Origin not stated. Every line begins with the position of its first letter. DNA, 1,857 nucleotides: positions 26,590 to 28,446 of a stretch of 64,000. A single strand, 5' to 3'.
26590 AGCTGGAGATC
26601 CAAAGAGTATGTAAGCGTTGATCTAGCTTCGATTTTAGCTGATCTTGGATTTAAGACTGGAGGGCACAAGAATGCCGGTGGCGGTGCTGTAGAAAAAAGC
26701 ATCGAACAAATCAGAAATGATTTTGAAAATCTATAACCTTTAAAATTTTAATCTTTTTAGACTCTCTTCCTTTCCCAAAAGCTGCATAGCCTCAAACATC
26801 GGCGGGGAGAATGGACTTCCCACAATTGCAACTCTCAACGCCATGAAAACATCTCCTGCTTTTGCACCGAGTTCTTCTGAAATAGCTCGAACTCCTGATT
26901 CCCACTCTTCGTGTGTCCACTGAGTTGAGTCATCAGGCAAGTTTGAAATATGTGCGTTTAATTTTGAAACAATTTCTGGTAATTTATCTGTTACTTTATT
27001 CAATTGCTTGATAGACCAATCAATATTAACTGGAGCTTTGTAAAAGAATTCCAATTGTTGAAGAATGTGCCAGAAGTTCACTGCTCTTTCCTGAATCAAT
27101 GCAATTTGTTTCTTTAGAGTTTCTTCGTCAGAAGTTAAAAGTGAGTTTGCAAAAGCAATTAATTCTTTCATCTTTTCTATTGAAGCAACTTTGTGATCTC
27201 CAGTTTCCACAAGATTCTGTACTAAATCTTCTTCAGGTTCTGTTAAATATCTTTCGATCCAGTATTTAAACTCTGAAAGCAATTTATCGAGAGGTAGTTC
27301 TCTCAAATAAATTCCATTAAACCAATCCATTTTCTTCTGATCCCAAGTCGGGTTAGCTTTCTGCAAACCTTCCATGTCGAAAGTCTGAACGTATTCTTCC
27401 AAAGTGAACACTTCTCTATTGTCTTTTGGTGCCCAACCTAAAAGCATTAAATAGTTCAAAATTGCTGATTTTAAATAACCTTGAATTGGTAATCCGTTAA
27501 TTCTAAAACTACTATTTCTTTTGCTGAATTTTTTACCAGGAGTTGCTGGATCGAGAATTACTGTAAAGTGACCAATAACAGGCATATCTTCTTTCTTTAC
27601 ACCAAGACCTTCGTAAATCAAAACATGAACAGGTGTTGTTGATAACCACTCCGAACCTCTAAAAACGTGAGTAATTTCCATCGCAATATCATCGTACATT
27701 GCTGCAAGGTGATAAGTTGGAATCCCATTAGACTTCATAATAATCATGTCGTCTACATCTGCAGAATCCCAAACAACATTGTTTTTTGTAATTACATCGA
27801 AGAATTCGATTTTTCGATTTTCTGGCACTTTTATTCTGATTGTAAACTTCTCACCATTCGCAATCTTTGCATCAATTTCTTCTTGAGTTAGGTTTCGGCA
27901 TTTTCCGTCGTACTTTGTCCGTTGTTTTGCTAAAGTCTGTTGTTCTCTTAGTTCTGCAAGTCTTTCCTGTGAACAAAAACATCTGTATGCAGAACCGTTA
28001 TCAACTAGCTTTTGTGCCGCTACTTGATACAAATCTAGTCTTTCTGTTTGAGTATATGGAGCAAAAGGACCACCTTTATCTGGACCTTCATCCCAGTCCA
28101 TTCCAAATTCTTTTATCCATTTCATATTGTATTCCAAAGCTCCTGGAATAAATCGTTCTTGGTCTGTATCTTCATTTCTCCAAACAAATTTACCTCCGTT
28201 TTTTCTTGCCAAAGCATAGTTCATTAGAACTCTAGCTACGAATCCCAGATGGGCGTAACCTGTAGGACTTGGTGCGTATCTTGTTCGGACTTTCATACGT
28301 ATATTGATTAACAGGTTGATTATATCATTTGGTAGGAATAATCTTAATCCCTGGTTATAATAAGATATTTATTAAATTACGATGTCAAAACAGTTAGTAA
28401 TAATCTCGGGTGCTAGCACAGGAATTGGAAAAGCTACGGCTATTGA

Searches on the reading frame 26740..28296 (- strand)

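Call 69: search_protein_families(library=pfam, proteins=[window:26740-28296:-], max_evalue=0.00001)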
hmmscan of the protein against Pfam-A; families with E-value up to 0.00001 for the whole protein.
window:26740-28296:- (518 aa): 2 families
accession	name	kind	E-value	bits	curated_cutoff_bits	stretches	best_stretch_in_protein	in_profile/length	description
PF00749.27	tRNA-synt_1c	-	9.1e-84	281.5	23.4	1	2-325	1-314/314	tRNA synthetases class I (E and Q), catalytic domain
PF19269.4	Anticodon_2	-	8.4e-27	94.7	23.6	1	382-517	9-138/141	Anticodon binding domain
